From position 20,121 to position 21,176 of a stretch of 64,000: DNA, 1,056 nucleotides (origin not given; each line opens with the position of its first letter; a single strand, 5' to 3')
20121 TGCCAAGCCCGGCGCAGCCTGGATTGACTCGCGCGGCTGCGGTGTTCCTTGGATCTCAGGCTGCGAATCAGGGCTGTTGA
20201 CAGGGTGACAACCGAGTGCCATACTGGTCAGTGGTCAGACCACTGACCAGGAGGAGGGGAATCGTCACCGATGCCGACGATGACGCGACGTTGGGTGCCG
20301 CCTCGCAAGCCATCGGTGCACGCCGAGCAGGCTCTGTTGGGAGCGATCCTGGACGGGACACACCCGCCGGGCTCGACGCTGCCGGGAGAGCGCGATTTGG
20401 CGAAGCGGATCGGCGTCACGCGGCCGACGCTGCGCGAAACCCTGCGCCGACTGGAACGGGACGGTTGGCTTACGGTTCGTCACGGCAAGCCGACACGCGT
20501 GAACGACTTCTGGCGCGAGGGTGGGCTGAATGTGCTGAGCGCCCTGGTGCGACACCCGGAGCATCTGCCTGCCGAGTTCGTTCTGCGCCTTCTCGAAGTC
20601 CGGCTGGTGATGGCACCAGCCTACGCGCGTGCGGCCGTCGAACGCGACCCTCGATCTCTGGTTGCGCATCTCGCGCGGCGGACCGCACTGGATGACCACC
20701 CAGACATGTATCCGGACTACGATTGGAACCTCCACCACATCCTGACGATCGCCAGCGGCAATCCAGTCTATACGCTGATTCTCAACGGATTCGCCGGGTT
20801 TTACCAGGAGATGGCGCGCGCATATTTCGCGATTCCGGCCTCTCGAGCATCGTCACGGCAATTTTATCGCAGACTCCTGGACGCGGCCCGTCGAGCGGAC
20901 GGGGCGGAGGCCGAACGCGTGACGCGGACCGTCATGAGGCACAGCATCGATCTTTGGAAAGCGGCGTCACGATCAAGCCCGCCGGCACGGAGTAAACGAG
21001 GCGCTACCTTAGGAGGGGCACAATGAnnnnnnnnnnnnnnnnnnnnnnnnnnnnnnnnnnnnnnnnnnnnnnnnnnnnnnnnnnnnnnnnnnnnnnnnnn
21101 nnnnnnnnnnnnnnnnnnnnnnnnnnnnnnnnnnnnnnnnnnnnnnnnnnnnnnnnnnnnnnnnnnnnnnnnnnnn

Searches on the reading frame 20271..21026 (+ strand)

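Call 64: search_protein_families(library=pfam, proteins=[window:20271-21026:+], max_evalue=0.0001)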
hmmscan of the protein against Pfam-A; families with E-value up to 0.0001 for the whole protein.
window:20271-21026:+ (251 aa): 7 families
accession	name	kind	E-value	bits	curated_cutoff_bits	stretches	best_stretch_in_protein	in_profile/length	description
PF07840.17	FadR_C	-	5.4e-38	130.9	23.6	1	78-233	1-156/164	FadR C-terminal domain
PF00392.27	GntR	-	3.3e-18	65.5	27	1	16-77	3-64/64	Bacterial regulatory proteins, gntR family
PF07729.17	FCD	-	1.2e-10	42.3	24.3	1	107-223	2-124/125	FCD domain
PF13545.12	HTH_Crp_2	-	2.4e-06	27.8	27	1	41-79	26-63/70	Crp-like helix-turn-helix domain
PF13412.12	HTH_24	-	3.1e-05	23.9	21.9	0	41-67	21-47/48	Winged helix-turn-helix DNA-binding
PF01047.28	MarR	-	7.4e-05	23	24.6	0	41-71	21-51/59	MarR family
PF12802.13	MarR_2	-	8.9e-05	23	27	0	41-70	24-53/61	MarR family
